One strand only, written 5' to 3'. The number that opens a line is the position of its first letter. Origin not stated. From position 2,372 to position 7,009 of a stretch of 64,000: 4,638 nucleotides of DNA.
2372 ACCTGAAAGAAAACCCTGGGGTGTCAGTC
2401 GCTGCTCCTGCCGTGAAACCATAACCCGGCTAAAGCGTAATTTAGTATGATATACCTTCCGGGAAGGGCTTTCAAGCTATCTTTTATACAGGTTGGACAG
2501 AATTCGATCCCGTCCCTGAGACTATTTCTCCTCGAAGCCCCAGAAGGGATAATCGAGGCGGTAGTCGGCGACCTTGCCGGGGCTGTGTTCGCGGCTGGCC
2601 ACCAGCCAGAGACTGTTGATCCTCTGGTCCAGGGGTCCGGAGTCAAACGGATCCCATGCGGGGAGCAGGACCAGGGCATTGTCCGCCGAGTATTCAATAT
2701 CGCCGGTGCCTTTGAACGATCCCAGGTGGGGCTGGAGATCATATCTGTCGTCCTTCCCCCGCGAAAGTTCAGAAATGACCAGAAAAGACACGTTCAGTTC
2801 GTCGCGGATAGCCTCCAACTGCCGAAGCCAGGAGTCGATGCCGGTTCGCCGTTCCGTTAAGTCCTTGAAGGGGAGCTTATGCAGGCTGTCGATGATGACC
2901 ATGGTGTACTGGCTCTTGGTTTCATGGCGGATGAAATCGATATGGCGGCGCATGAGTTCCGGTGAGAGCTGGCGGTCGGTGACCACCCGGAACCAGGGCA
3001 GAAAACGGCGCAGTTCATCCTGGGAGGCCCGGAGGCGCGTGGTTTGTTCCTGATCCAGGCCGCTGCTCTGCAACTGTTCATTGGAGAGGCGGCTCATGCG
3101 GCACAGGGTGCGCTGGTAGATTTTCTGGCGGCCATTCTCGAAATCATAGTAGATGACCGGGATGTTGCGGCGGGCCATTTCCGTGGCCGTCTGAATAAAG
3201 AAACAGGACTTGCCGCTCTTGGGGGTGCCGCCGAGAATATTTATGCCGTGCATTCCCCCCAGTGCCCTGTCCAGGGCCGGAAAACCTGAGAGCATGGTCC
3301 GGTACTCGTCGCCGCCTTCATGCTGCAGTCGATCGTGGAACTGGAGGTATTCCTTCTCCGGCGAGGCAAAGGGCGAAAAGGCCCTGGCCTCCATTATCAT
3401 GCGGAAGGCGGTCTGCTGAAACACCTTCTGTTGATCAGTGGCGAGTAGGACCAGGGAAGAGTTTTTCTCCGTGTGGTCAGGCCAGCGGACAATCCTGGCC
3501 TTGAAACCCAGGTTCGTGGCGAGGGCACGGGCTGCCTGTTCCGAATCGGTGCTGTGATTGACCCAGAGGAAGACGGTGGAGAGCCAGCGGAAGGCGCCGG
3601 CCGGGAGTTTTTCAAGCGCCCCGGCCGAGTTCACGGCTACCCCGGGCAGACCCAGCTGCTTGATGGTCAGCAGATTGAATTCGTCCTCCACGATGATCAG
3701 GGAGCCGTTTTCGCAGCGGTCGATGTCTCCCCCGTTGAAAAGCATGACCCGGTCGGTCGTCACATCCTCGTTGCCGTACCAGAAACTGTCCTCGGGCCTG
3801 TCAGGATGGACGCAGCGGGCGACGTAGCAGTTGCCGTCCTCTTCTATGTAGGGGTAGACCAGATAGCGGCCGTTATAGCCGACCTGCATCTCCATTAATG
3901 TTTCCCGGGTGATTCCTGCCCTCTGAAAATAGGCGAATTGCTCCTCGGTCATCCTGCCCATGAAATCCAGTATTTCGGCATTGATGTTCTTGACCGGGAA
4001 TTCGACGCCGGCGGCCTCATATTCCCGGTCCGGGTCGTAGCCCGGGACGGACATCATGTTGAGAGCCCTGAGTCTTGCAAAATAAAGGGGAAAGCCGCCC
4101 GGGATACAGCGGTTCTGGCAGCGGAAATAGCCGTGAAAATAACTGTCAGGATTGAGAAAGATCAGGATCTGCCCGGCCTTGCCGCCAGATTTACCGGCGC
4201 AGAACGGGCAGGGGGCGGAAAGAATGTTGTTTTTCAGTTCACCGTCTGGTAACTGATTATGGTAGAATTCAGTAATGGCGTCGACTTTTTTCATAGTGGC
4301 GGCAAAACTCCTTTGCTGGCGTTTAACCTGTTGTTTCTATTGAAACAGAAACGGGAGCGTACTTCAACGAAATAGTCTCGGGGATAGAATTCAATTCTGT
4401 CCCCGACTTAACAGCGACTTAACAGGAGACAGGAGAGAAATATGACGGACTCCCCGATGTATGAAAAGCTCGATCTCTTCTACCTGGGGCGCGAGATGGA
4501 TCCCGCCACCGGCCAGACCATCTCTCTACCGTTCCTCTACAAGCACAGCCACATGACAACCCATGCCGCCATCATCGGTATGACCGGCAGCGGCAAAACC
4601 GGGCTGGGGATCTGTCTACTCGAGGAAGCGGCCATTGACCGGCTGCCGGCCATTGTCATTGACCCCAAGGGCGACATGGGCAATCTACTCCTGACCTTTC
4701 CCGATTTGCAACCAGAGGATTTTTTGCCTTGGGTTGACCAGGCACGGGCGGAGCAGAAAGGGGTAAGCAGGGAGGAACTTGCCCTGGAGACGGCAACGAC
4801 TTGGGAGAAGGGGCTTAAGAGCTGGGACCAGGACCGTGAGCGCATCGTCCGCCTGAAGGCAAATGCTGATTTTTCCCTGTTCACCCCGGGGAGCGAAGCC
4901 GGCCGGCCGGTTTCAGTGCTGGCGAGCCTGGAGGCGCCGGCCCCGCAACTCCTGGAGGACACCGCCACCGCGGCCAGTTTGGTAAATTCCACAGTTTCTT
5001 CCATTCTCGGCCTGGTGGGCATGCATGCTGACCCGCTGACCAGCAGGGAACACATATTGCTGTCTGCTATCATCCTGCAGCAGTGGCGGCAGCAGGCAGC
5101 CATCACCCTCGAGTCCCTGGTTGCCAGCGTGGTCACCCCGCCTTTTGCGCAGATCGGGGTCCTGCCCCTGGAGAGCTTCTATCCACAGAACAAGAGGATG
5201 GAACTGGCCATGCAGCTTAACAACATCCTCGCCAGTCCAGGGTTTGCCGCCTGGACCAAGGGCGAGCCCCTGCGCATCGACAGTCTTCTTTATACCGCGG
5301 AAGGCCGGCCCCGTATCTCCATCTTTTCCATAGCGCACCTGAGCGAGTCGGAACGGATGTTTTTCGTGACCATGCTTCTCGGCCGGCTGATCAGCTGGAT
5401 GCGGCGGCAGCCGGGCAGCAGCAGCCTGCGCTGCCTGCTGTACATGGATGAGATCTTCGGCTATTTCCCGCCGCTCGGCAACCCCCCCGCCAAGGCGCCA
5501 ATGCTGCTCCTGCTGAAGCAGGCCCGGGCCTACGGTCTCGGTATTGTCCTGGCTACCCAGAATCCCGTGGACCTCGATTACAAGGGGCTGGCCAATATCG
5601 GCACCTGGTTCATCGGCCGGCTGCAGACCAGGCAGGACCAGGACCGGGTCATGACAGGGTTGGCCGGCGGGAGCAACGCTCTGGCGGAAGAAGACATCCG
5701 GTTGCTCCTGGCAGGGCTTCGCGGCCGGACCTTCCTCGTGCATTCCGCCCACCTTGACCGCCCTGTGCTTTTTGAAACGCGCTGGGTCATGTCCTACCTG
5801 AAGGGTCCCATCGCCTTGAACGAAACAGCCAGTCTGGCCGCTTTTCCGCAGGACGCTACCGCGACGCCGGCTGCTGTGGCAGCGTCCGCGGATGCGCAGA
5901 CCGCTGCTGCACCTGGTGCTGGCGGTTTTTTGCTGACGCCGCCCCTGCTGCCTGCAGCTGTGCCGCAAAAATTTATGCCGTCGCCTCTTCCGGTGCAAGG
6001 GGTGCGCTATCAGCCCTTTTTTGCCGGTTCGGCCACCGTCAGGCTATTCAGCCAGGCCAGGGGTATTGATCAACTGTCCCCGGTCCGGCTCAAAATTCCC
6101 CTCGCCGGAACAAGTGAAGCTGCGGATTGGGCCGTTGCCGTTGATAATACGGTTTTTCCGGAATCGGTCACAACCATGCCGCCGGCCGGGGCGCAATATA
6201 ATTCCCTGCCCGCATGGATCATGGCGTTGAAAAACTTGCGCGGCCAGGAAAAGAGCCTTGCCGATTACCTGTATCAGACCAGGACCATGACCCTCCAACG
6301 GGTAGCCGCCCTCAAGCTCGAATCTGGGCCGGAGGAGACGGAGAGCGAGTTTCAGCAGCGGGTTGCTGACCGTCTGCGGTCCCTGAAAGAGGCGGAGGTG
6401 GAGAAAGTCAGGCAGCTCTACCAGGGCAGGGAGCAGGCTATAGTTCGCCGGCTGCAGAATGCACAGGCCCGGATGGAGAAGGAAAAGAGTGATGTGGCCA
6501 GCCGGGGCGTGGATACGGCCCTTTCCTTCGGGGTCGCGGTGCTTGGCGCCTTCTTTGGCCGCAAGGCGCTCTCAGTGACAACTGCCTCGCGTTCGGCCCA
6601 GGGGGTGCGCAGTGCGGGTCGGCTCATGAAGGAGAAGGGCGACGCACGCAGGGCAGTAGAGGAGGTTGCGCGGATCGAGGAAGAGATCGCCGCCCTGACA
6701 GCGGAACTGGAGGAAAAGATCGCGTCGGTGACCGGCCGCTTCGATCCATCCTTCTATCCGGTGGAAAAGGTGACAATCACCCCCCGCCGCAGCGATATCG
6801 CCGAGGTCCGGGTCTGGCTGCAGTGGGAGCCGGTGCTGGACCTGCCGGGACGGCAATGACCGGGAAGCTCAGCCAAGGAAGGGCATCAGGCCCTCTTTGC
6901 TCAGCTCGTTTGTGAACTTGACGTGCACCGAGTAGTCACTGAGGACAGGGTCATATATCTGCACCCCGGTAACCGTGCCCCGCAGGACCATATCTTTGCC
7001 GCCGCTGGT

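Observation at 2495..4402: Primase-helicase-like gene bracketed by a 34-bp inverted repeat (28/34): a single-gene cassette with transposon-like geometry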

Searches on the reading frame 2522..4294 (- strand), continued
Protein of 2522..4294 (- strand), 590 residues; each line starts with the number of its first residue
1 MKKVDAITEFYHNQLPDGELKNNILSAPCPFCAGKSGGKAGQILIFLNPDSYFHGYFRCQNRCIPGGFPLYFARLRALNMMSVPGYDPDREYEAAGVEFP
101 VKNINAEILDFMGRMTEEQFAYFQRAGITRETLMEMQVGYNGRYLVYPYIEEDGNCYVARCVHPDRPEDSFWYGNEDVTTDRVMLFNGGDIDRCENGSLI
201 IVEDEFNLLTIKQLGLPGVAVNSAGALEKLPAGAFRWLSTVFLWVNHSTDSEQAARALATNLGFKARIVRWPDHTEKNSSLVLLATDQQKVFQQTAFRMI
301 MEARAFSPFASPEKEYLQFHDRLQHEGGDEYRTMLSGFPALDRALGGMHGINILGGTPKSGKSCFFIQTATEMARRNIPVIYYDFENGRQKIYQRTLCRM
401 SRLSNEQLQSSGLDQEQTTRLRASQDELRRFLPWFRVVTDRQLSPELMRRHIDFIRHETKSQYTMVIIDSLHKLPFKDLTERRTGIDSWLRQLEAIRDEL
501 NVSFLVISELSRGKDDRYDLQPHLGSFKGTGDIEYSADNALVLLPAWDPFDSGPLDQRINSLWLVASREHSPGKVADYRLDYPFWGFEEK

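Call 21: find_encoding_contigs(protein=P0010, flank=3000, max_places=2)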
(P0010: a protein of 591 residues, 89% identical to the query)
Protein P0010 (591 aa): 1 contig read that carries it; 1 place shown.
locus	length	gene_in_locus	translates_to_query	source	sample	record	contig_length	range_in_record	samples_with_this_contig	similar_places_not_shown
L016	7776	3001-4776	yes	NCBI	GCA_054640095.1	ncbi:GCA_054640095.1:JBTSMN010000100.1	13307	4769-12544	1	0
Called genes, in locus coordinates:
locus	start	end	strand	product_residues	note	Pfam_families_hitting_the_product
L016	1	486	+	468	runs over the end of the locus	PF00027:cNMP_binding, PF07238:PilZ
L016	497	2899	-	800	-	PF01935:DUF87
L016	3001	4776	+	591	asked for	PF03796:DnaB_C, PF13481:AAA_25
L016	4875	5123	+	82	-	PF02609:Exonuc_VII_S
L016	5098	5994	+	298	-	PF00348:polyprenyl_synt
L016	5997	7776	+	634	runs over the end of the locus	PF13292:DXP_synthase_N, PF00456:Transketolase_N (faint), PF02775:TPP_enzyme_C (faint), PF02779:Transket_pyr, PF02780:Transketolase_C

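Call 22: find_encoding_contigs(protein=P0011, flank=3000, max_places=2)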
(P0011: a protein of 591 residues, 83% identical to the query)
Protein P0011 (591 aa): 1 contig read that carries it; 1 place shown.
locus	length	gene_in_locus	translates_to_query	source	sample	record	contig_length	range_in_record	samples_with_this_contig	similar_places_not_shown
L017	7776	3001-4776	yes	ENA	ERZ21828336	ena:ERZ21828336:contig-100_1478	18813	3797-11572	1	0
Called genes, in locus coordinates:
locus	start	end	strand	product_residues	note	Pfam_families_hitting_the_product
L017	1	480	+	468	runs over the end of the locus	PF00027:cNMP_binding, PF07238:PilZ (weak)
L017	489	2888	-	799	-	PF01935:DUF87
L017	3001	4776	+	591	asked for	PF03796:DnaB_C, PF13481:AAA_25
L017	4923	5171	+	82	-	PF02609:Exonuc_VII_S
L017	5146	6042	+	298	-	PF00348:polyprenyl_synt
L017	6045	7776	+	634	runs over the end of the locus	PF13292:DXP_synthase_N, PF00456:Transketolase_N (faint), PF02775:TPP_enzyme_C (faint), PF02779:Transket_pyr, PF02780:Transketolase_C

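Call 23: find_encoding_contigs(protein=P0013, flank=3000, max_places=2)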
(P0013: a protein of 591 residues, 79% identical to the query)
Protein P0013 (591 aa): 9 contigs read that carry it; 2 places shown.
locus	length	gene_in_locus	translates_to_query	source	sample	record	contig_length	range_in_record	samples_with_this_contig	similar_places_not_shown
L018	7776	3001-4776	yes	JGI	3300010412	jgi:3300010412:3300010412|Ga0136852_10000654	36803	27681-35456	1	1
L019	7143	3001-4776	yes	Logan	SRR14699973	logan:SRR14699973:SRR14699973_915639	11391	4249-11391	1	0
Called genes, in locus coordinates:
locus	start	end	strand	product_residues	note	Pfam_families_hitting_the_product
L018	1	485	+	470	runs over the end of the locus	PF00027:cNMP_binding, PF07238:PilZ (weak)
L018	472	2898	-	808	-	PF01935:DUF87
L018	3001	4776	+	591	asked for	PF03796:DnaB_C, PF13481:AAA_25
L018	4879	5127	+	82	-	PF02609:Exonuc_VII_S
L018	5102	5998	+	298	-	PF00348:polyprenyl_synt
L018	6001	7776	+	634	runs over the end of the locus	PF13292:DXP_synthase_N, PF00456:Transketolase_N (faint), PF02779:Transket_pyr, PF02780:Transketolase_C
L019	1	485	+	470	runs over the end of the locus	PF00027:cNMP_binding, PF07238:PilZ (weak)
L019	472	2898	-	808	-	PF01935:DUF87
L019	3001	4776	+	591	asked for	PF03796:DnaB_C, PF13481:AAA_25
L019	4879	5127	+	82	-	PF02609:Exonuc_VII_S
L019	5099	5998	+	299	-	PF00348:polyprenyl_synt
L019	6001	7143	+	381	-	?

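Call 28: search_solved_structures(query=window:2522-4294:-, max_evalue=0.01, show_alignments=0)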
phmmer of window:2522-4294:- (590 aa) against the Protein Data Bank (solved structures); distinct sequences matched with E-value up to 0.01: 13.
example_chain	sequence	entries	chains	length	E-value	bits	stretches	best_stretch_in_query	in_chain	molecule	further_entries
9dls_A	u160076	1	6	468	7.6e-14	54.5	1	332-542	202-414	Replicative DNA helicase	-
6t66_A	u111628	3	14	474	7.9e-14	54.4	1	332-542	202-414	Replicative DNA helicase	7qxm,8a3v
4nmn_A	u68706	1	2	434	2.5e-13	52.8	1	334-571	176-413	Replicative DNA helicase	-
2vye_A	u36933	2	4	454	3.8e-13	52.2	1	286-553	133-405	REPLICATIVE DNA HELICASE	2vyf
2r6a_A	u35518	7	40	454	6.7e-13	51.4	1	288-553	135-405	Replicative helicase | Replicative DNA helicase DnaB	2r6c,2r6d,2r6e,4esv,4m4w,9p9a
6kza_A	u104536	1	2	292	5.5e-12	48.3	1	333-541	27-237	Replicative DNA helicase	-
6bbm_A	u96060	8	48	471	1.8e-11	46.7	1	333-541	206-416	Replicative DNA helicase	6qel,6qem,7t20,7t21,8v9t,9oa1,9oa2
7t22_A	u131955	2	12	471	1.8e-11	46.7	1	333-541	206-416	Replicative DNA helicase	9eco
4a1f_A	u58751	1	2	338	1.6e-10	43.5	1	324-545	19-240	REPLICATIVE DNA HELICASE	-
2q6t_A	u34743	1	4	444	3.8e-10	42.3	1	284-542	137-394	DnaB replication fork helicase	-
4zc0_A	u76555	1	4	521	4e-10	42.2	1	324-544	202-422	Replicative DNA helicase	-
3bh0_A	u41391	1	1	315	3.8e-08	35.7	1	323-562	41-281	DNAB-LIKE REPLICATIVE HELICASE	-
3bgw_A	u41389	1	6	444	8.2e-08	34.6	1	322-562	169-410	DNAB-Like Replicative Helicase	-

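Call 45: predict_structure(alignment_id=A2)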
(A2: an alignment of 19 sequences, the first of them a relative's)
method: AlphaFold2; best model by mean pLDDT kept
length: 590 residues; sequences in the alignment: 19
mean_pLDDT: 75.5   pTM: 0.56
mean pLDDT of the five models: 75.5, 72.0, 69.2, 64.8, 61.8
residues with pLDDT >= 90: 155; 70-90: 251; 50-70: 102; < 50: 82
segments of 3 or more residues with pLDDT < 50: 93-98, 308-348, 477-480, 510-536
pLDDT, mean of each block of 10 residues (from residue 1): 73 92 91 68 88 91 89 90 76 46 88 93 92 94 94 86 91 81 85 90 95 94 88 80 93 86 78 87 91 91 63 37 38 33 44 65 79 79 79 83 81 85 84 81 79 75 78 60 63 70 68 43 32 48 68 69 60 64 64
secondary structure, 60 per line:
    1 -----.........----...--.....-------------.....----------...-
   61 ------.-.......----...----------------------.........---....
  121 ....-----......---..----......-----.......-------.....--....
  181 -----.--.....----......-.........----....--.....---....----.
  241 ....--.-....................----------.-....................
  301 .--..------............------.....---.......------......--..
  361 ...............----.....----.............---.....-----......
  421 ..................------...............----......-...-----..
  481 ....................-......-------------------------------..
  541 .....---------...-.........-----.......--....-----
elements in order: H6-14 E19-21 E24-28 E42-46 E57-59 H69-75 H105-113 H117-124 H130-135 E145-150 E156-162 E170-174 H177-180 H189-193 E198-203 H205-213 E218-221 H224-228 H232-235 E240-244 H249-265 E266-268 H281-301 H312-323 H330-334 H338-344 E351-356 H359-375 E380-384 H389-401 H405-409 H415-434 E435-438 H445-459 E464-469 H479-500 E502-507 E539-545 E559-567 E573-579 H582-585

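Call 53: fold_search(model_id=the predicted structure, library=pdb)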
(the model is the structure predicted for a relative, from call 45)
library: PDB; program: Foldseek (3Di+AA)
matches with E <= 10: 1395; with E <= 0.001: 509
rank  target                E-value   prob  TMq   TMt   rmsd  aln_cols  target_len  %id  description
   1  5ikn_D                1.4e-18  1.00  0.39  0.45  10.3       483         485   15  Crystal Structure of the T7 Replisome in the Absence of DNA (released 2016-12-07)
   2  5ikn_J                2.1e-18  1.00  0.33  0.39  16.9       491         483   15  Crystal Structure of the T7 Replisome in the Absence of DNA (released 2016-12-07)
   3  5ikn_G                1.0e-17  1.00  0.33  0.39  15.2       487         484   16  Crystal Structure of the T7 Replisome in the Absence of DNA (released 2016-12-07)
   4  1q57_A                4.1e-17  1.00  0.32  0.38  18.4       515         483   14  The Crystal Structure of the Bifunctional Primase-Helicase of Bacteriophage T7 (released 2003-11-25)
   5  6n9x_C                8.4e-17  1.00  0.32  0.38  16.7       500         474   16  Structure of bacteriophage T7 lagging-strand DNA polymerase (D5A/E7A) and gp4 (helicase/primase) bound to DNA includin (released 2019-03-06)
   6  5ikn_F                1.2e-16  1.00  0.33  0.39  16.6       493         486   16  Crystal Structure of the T7 Replisome in the Absence of DNA (released 2016-12-07)
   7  5ikn_I                2.4e-16  1.00  0.34  0.41  16.9       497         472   16  Crystal Structure of the T7 Replisome in the Absence of DNA (released 2016-12-07)
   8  6n9w_B                3.0e-16  1.00  0.33  0.41  16.6       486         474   16  Structure of bacteriophage T7 lagging-strand DNA polymerase (D5A/E7A) and gp4 (helicase/primase) bound to DNA includin (released 2019-03-06)
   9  6n9v_E                3.7e-16  1.00  0.31  0.38  20.4       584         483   14  Structure of bacteriophage T7 lagging-strand DNA polymerase (D5A/E7A) and gp4 (helicase/primase) bound to DNA includin (released 2019-03-06)
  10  7t8c_A                5.5e-16  1.00  0.30  0.34  15.6       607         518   16  Heptameric Human Twinkle Helicase Clinical Variant W315L (released 2022-07-27)
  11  6n9w_A                1.2e-15  1.00  0.33  0.38  20.0       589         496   15  Structure of bacteriophage T7 lagging-strand DNA polymerase (D5A/E7A) and gp4 (helicase/primase) bound to DNA includin (released 2019-03-06)
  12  6n9x_B                5.7e-15  1.00  0.32  0.37  20.6       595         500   14  Structure of bacteriophage T7 lagging-strand DNA polymerase (D5A/E7A) and gp4 (helicase/primase) bound to DNA includin (released 2019-03-06)
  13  7t8b_A                6.0e-15  1.00  0.30  0.33  15.9       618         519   15  Octameric Human Twinkle Helicase Clinical Variant W315L (released 2022-07-27)
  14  6n9v_F                8.4e-15  1.00  0.31  0.39  16.8       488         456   15  Structure of bacteriophage T7 lagging-strand DNA polymerase (D5A/E7A) and gp4 (helicase/primase) bound to DNA includin (released 2019-03-06)
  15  9dls_D                7.1e-13  1.00  0.39  0.51  11.2       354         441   20  Vibrio cholerae DnaB (released 2025-07-16)
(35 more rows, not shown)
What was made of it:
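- Closest known: Phage T7 gp4 and mitochondrial Twinkle primase-helicases. Same: These are the best structural matches (5ikn, 1q57, 7t8c; call 53).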

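Call 79: find_encoding_contigs(protein=P0003, flank=1500, max_places=2)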
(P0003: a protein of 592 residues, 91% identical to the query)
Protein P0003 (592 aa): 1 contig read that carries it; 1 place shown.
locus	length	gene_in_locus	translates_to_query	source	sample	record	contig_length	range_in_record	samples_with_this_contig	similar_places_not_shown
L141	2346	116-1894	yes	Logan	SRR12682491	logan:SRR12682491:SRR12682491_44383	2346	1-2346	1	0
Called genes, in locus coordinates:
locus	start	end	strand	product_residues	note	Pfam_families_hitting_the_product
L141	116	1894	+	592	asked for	PF03796:DnaB_C, PF13481:AAA_25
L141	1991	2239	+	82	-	PF02609:Exonuc_VII_S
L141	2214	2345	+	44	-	?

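Call 80: find_encoding_contigs(protein=P0012, flank=1500, max_places=2)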
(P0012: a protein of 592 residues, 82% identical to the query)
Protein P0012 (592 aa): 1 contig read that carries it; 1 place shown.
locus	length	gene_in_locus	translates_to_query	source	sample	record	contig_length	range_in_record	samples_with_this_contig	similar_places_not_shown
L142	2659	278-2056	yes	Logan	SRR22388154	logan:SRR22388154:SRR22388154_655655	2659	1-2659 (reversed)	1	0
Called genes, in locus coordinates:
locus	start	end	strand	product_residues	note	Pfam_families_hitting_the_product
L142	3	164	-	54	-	?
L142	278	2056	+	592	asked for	PF03796:DnaB_C, PF13481:AAA_25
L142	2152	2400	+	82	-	PF02609:Exonuc_VII_S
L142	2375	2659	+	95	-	?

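Call 81: find_encoding_contigs(protein=P0008, flank=1500, max_places=2)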
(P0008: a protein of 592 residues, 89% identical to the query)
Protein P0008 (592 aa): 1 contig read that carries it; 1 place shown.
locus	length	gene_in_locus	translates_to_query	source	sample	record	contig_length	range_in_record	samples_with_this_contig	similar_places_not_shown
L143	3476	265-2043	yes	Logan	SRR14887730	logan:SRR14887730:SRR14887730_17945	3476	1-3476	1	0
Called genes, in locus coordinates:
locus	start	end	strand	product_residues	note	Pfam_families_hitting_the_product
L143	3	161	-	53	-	?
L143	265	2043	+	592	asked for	PF03796:DnaB_C, PF13481:AAA_25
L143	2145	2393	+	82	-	PF02609:Exonuc_VII_S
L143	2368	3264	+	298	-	PF00348:polyprenyl_synt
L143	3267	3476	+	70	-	?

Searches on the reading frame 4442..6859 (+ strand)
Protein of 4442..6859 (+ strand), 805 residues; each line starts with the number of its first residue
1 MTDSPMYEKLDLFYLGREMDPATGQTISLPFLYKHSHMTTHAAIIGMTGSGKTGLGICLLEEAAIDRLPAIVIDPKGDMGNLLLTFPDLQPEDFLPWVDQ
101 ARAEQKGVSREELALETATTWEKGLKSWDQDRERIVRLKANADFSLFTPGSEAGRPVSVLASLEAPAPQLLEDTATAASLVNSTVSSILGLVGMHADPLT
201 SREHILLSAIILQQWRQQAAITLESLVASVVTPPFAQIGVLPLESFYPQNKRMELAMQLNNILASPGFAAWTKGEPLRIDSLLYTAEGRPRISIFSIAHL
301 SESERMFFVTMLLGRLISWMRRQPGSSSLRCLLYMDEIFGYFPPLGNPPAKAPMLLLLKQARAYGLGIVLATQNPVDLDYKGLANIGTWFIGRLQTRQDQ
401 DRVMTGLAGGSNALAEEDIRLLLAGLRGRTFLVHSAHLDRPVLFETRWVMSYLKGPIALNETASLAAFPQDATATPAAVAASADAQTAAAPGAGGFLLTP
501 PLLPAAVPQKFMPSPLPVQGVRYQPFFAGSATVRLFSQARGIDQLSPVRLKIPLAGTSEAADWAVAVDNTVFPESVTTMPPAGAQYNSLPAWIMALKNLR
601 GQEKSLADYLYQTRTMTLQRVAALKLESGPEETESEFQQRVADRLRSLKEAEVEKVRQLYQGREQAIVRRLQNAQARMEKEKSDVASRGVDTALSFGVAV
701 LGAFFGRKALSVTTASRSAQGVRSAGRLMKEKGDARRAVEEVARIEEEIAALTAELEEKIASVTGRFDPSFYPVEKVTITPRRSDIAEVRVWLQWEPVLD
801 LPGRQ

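Call 6: search_protein_families(library=pfam, proteins=[window:4442-6859:+], max_evalue=0.1)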
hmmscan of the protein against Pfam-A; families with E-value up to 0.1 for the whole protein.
window:4442-6859:+ (805 aa): 4 families
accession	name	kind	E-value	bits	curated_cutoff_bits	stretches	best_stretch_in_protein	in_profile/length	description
PF01935.23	DUF87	-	5.2e-08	33.7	23.2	1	37-83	21-68/220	Helicase HerA, central domain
PF10412.15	TrwB_AAD_bind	-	0.00047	19.6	20.5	1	34-78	10-54/387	Type IV secretion-system coupling protein DNA-binding domain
PF05872.18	HerA_C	-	0.00067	18.9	22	1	274-388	198-315/502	Helicase HerA-like C-terminal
PF12846.13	AAA_10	-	0.0042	16.6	27.5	0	39-90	21-72/362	AAA-like domain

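Call 8: search_protein_families(library=ncbifam, proteins=[window:4442-6859:+], max_evalue=0.1)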
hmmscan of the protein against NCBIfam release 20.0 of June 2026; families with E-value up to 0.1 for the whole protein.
window:4442-6859:+ (805 aa): 8 families
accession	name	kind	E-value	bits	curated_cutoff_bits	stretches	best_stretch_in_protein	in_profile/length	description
NF033849.1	ser_rich_anae_1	subfamily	6.1e-09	33.8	650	1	358-433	1054-1128/1163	serine-rich protein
NF041017.1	DNA_import_CedB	equivalog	5.9e-06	25.2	700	1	14-81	255-318/590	DNA import protein CedB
TIGR03743.1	SXT_TraD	subfamily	6.2e-05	21.6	366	1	33-79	169-215/636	conjugative transfer system coupling protein TraD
NF042943.1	HerA_antiphage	equivalog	0.00016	20.4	800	1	331-444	435-547/566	anti-phage-associated helicase HerA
NF053655.1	CedD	equivalog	0.0004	19.2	600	1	29-87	211-269/527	DNA-translocating ATPase CedD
TIGR00929.1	VirB4_CagE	subfamily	0.0032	15.8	643.1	0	35-55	433-453/792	VirB4 family type IV secretion/conjugal transfer ATPase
NF045975.1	VirB4_plasma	equivalog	0.0039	14.9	590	1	22-82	497-558/894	Mbov_0397 family ICE element conjugal transfer ATPase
NF040819.1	helicase_HerA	equivalog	0.028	12.9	970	0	357-408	430-481/561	DNA double-strand break repair helicase HerA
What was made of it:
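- On Transposon / IS-like cassette bounded by terminal inverted repeats: The neighbours are xseB and a DUF87/HerA-like gene (calls 6, 8).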

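Call 9: search_protein_families(library=padloc, proteins=[window:4442-6859:+], max_evalue=0.1)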
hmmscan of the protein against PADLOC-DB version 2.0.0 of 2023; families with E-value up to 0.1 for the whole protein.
window:4442-6859:+ (805 aa): 11 families
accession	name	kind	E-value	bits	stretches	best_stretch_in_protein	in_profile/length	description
PDLC04140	mad8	-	7.6e-13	46.6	2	330-416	192-274/314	mads_8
PDLC04103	HerA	-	1.3e-11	41.6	2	359-408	474-523/579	-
PDLC04105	HerA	-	1.5e-09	35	2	315-407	403-501/576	-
PDLC04100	HerA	-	8.2e-06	22.8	1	357-429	471-538/580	-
PDLC04106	HerA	-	1.8e-05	21.4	1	287-404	466-591/667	-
PDLC01055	HerA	-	7.3e-05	19.7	1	357-406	446-490/532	Type III coevolved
PDLC02185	HerA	-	7.7e-05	19.6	1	357-407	477-527/585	-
PDLC04098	HerA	-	0.0018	14.9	1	360-403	565-608/686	-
PDLC04102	HerA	-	0.0086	12.4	0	359-403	537-581/654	-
PDLC02684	DndH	-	0.02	10.4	0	34-78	1362-1414/1715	DndH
PDLC04107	HerA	-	0.044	10.8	1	39-79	169-210/306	-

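Call 10: search_protein_families(library=phrogs, proteins=[window:4442-6859:+], max_evalue=0.01)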
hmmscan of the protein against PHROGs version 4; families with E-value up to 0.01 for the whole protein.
window:4442-6859:+ (805 aa): 2 families
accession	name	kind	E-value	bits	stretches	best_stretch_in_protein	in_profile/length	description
phrog_7035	-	unknown function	9.4e-13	48.4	2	356-404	520-568/969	-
phrog_2666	-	head and packaging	1.3e-10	41.6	2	25-79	307-361/555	terminase large subunit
